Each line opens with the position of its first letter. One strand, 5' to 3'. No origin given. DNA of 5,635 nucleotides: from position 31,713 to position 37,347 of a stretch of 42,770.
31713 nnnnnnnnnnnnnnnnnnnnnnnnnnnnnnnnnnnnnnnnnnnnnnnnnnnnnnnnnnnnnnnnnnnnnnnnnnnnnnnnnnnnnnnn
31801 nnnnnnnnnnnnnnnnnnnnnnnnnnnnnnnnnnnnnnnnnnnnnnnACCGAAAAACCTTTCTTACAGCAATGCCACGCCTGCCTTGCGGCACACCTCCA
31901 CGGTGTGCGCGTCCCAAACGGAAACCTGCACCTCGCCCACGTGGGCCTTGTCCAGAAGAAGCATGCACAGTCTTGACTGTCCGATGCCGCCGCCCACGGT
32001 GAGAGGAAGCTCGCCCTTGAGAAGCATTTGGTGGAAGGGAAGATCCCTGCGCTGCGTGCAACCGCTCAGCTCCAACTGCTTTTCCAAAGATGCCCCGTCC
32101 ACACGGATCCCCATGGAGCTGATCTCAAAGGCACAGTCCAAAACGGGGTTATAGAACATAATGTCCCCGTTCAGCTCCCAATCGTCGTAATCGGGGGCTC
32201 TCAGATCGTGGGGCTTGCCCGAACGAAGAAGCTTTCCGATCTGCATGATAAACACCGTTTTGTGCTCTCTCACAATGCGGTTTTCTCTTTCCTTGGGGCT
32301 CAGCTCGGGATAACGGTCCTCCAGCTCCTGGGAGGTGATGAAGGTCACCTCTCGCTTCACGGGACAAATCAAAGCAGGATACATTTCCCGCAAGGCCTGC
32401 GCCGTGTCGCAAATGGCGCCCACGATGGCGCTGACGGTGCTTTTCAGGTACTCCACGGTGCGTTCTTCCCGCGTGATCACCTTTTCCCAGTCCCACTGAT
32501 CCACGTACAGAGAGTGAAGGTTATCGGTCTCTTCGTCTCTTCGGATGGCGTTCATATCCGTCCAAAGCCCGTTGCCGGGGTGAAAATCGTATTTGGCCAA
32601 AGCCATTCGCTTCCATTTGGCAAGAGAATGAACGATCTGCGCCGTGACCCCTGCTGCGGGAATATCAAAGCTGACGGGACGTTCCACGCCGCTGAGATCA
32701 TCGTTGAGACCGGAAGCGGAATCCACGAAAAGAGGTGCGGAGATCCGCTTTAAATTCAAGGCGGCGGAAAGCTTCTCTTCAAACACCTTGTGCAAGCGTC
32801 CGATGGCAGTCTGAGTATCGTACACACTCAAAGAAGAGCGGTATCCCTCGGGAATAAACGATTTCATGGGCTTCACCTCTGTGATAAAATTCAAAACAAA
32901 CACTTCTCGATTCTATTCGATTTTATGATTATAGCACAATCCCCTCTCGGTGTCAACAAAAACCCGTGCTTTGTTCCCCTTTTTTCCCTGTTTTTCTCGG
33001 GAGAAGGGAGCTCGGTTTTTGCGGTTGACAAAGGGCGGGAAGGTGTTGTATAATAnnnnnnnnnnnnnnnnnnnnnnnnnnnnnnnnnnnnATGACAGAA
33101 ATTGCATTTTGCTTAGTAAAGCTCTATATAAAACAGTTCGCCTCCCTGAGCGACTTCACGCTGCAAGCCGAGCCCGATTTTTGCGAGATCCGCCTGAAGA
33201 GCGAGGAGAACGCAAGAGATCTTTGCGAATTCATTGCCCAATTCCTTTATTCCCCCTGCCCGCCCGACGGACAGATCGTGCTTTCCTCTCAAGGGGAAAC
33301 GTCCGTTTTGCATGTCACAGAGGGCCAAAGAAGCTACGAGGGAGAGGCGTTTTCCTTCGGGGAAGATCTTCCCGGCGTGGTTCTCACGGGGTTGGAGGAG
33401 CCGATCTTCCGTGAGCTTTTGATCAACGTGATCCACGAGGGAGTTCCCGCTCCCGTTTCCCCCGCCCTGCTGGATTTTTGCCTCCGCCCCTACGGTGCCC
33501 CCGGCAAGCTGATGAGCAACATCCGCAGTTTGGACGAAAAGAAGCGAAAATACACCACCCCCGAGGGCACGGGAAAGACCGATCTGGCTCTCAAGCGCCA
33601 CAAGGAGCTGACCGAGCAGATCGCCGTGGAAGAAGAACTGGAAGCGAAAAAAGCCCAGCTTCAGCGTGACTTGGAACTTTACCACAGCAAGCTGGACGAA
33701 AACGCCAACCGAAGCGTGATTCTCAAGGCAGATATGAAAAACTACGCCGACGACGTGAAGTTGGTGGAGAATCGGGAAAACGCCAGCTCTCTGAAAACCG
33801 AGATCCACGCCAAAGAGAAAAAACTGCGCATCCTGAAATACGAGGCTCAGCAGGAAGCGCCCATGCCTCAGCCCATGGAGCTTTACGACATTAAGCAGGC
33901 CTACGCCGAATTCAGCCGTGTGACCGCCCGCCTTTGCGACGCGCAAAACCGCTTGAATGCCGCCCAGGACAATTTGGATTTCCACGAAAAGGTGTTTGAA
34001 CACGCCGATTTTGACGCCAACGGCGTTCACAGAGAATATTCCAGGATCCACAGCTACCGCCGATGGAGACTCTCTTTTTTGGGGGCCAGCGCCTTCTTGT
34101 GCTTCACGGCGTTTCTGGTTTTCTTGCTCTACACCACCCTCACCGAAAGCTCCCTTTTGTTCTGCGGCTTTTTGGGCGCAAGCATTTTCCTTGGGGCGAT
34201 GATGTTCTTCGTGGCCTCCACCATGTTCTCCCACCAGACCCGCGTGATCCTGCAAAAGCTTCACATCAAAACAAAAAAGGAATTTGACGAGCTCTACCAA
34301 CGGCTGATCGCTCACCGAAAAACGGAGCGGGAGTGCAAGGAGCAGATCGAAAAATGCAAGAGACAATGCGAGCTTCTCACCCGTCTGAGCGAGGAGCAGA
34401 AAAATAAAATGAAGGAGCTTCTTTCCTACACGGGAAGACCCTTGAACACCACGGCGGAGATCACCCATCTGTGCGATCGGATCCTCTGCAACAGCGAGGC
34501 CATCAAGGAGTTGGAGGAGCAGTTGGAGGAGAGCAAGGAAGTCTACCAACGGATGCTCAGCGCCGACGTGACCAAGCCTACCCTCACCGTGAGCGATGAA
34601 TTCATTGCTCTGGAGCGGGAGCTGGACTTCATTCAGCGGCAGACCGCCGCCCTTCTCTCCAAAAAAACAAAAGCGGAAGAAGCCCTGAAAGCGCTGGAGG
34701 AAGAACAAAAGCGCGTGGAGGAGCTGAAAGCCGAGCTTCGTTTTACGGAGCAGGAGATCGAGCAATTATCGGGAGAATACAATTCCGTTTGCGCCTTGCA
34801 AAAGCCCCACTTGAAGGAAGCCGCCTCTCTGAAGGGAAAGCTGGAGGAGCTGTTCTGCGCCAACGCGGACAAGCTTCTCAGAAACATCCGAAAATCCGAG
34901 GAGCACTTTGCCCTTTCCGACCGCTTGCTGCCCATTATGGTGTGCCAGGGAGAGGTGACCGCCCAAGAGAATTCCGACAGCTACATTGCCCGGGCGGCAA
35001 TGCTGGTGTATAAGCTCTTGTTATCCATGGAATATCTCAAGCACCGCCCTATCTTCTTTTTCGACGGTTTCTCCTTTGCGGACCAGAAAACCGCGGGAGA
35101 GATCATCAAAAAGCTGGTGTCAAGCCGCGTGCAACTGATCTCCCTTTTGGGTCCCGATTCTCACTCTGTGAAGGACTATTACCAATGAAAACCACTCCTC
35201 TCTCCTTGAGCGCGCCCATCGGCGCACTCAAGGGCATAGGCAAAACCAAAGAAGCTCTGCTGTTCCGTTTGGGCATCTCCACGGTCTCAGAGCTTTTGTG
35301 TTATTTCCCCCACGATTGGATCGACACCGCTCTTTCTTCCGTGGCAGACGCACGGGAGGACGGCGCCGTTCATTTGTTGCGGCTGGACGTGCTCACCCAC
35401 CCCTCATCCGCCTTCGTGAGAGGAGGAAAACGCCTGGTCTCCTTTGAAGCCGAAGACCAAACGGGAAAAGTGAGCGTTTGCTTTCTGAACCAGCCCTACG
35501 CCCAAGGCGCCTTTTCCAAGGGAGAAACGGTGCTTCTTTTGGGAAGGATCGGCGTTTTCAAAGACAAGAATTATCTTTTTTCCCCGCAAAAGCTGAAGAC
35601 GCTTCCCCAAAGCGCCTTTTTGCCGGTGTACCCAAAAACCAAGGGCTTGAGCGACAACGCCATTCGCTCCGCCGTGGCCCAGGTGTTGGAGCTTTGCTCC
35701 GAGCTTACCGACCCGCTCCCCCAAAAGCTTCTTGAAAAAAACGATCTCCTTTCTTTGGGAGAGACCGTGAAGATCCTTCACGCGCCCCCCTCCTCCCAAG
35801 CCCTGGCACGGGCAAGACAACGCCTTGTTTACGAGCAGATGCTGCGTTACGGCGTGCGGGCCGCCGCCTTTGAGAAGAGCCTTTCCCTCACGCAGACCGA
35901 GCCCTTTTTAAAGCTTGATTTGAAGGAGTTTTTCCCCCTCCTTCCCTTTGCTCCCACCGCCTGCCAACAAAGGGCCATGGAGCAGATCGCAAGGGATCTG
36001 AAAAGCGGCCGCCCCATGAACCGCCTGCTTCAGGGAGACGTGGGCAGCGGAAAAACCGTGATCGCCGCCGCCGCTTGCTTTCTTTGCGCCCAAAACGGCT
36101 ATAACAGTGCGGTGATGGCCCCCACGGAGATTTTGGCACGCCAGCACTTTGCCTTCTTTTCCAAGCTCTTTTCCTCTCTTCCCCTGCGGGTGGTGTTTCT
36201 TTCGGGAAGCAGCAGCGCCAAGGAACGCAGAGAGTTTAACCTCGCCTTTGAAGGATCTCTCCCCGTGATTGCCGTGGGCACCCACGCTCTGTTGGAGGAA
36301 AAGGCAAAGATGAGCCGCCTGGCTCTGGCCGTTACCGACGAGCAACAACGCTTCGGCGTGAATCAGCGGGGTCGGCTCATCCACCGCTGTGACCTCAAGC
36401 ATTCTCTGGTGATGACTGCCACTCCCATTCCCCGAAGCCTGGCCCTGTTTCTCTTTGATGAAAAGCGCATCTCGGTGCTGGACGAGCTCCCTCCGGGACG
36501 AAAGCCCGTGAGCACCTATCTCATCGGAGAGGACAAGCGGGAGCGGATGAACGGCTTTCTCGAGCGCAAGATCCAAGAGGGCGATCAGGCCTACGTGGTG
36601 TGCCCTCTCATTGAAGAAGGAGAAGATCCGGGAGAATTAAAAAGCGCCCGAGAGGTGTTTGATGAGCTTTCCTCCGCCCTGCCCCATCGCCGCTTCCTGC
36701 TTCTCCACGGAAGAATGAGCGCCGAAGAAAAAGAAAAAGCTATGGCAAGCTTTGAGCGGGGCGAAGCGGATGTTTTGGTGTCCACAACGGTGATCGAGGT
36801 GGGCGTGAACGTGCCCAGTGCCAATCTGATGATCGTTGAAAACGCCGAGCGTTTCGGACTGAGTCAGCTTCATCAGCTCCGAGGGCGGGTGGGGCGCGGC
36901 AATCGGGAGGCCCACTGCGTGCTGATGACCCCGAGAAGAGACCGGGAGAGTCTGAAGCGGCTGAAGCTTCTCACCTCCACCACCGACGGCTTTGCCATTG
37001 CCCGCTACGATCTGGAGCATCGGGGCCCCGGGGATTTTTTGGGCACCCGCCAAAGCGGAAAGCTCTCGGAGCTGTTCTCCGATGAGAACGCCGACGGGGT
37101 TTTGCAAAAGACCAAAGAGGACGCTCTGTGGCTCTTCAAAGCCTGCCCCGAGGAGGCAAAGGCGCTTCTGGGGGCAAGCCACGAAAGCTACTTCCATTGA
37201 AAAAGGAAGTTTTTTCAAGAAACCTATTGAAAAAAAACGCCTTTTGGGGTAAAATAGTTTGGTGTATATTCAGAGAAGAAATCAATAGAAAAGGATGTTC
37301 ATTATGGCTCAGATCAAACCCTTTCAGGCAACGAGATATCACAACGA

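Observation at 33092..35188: Membrane-inserted SMC/YhaN-like coiled-coil protein with degenerate Walker A, signature and Walker B motifs, translationally coupled to recG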

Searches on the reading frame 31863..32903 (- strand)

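Call 5: search_protein_families(library=pfam, proteins=[window:31863-32903:-], max_evalue=1)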
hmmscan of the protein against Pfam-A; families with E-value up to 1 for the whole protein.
window:31863-32903:- (346 aa): 2 families
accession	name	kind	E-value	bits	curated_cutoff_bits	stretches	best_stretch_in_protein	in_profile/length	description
PF03590.20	AsnA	-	4.7e-104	347.6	27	1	31-256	1-227/228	Aspartate-ammonia ligase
PF00152.25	tRNA-synt_2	-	0.00042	19.9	25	1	122-326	102-302/308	tRNA synthetases class II (D, K and N)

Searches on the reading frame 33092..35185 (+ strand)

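Call 5: search_protein_families(library=pfam, proteins=[window:33092-35185:+], max_evalue=1)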
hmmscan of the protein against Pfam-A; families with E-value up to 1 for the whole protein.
window:33092-35185:+ (698 aa): 4 families
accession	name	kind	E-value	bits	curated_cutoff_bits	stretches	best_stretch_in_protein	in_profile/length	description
PF08395.17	7tm_7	-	0.0014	18.5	26.6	1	313-435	115-231/370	7tm Chemosensory receptor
PF11026.13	DUF2721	-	0.0025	18.1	28.3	1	285-380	19-116/129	Protein of unknown function (DUF2721)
PF04831.18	POPDC1-3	-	0.15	12.7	28.1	1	332-497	20-134/140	POPDC1-3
PF10864.13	DUF2663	-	0.65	10.8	25.2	1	326-408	18-95/127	Protein of unknown function (DUF2663)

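Call 6: search_protein_families(library=ncbifam, proteins=[window:33092-35185:+], max_evalue=1)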
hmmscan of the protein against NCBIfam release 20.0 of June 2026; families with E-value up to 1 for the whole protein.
window:33092-35185:+ (698 aa): 7 families
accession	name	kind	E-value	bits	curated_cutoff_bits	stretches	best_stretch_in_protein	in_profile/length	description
NF003034.1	PRK03918.1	equivalog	4.2e-05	21.7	700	1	391-608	195-403/878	DNA double-strand break repair ATPase Rad50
NF045487.1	ASRP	equivalog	0.00011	21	300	3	395-560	316-473/593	archaea-specific SMC-related protein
NF041034.1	Rad50_Sulf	equivalog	0.0016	16.4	1000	2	393-604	181-392/872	DNA double-strand break repair ATPase Rad50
TIGR02169.1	SMC_prok_A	equivalog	0.011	13.5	729.4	1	391-604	691-907/1165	chromosome segregation protein SMC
NF053513.1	Gtran_IagA_BgsA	equivalog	0.02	13.9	460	1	164-246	237-318/333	LTA glycolipid anchor biosynthesis glycosyltransferase, IagA/BgsA family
NF041635.1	STM3941_fam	subfamily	0.025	14.5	40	1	332-399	9-77/157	STM3941 family protein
NF045780.1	TrlF_fam_ATP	equivalog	0.089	11.5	350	1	394-585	454-654/944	TrlF family AAA-like ATPase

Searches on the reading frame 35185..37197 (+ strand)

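Call 5: search_protein_families(library=pfam, proteins=[window:35185-37197:+], max_evalue=1)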
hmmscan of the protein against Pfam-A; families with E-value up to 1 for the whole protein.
window:35185-37197:+ (671 aa): 15 families
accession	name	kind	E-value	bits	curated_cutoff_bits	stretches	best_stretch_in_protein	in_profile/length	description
PF00271.37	Helicase_C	-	9.3e-21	74.6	23.5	1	455-572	6-109/110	Helicase conserved C-terminal domain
PF00270.35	DEAD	-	7.6e-20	71.7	26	1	258-419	1-164/167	DEAD/DEAH box helicase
PF17191.10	RecG_wedge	-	1.4e-12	47.9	23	1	14-167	4-158/162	RecG wedge domain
PF04851.21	ResIII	-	2.1e-08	34.7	22.5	1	257-414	4-162/164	Type III restriction enzyme, res subunit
PF22590.2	Cas3-like_C_2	-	2e-06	28.4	27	1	486-573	13-105/106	CRISPR-associated nuclease/helicase Cas3, C-terminal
PF19833.4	RecG_dom3_C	-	3.6e-06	27.4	26.8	1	599-638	1-41/87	ATP-dependent DNA helicase RecG, domain 3, C-terminal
PF07517.20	SecA_DEAD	-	0.00042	20.1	24.6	1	286-350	99-163/290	SecA DEAD-like domain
PF13604.12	AAA_30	-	0.0047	17.1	27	1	261-320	6-61/191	AAA domain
PF13191.12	AAA_16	-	0.0054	17.7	32.6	1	262-316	9-63/167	AAA ATPase domain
PF00176.29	SNF2-rel_dom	-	0.0058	16.2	24.9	1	272-420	12-169/290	SNF2-related domain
PF02367.23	TsaE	-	0.015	15.7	26.6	1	263-321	5-62/128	Threonylcarbamoyl adenosine biosynthesis protein TsaE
PF01336.31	tRNA_anti-codon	-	0.017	15.5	27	1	78-130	10-65/75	OB-fold nucleic acid binding domain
PF25199.1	nSTAND_NTPase5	-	0.028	14.7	34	1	260-328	24-93/145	Novel STAND NTPase 5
PF07728.20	AAA_5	-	0.087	13.3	22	0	281-302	3-24/139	AAA domain (dynein-related subfamily)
PF13555.12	AAA_29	-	0.21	11.8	27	1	279-309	24-57/61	P-loop containing region of AAA domain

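Call 6: search_protein_families(library=ncbifam, proteins=[window:35185-37197:+], max_evalue=1)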
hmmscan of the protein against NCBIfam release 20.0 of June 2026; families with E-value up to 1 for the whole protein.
window:35185-37197:+ (671 aa): 51 families (the best 25 are shown)
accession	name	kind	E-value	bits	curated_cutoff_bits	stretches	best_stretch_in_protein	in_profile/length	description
NF008168.0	PRK10917.2-2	equivalog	3.3e-210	700.4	718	1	5-656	106-768/795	ATP-dependent DNA helicase RecG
NF008165.0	PRK10917.1-3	equivalog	1e-200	668.8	711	1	7-656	5-665/692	ATP-dependent DNA helicase RecG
TIGR00643.1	recG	equivalog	3.3e-186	620.7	659.4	1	29-630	1-615/629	ATP-dependent DNA helicase RecG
NF008170.0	PRK10917.2-4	equivalog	4.2e-175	584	975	2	143-654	284-799/826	ATP-dependent DNA helicase RecG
NF008163.0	PRK10917.1-1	equivalog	9.8e-162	539.7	796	1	8-662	7-679/692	ATP-dependent DNA helicase RecG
NF008166.0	PRK10917.1-4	equivalog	1.8e-157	525.5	864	1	22-662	23-692/705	ATP-dependent DNA helicase RecG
NF008164.0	PRK10917.1-2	equivalog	2.2e-155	518.8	785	1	8-655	11-675/704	ATP-dependent DNA helicase RecG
NF008167.0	PRK10917.2-1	equivalog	1.5e-142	476.3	995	2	143-648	168-710/744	ATP-dependent DNA helicase RecG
TIGR00580.2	mfd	equivalog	1.2e-107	361.5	800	1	246-629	423-802/907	transcription-repair coupling factor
NF008169.0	PRK10917.2-3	equivalog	5.6e-86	289.4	555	1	20-646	5-602/610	ATP-dependent DNA helicase RecG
NF007966.0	PRK10689.1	equivalog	2e-71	241.1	1329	1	249-629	593-969/1148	transcription-repair coupling factor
NF010337.0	PRK13766.1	equivalog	2e-14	52.7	610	2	511-583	408-479/781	Hef nuclease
TIGR01587.1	cas3_core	equivalog_domain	7.6e-12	45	102.45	1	458-576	211-323/358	CRISPR-associated helicase Cas3'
TIGR02621.3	cas3_GSU0051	exception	3e-11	42.9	400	1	406-578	204-376/854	type I-G CRISPR-associated helicase/endonuclease Cas3g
NF004070.0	PRK05580.2-2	equivalog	5.9e-11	41.2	921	2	259-387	199-322/729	primosomal protein N'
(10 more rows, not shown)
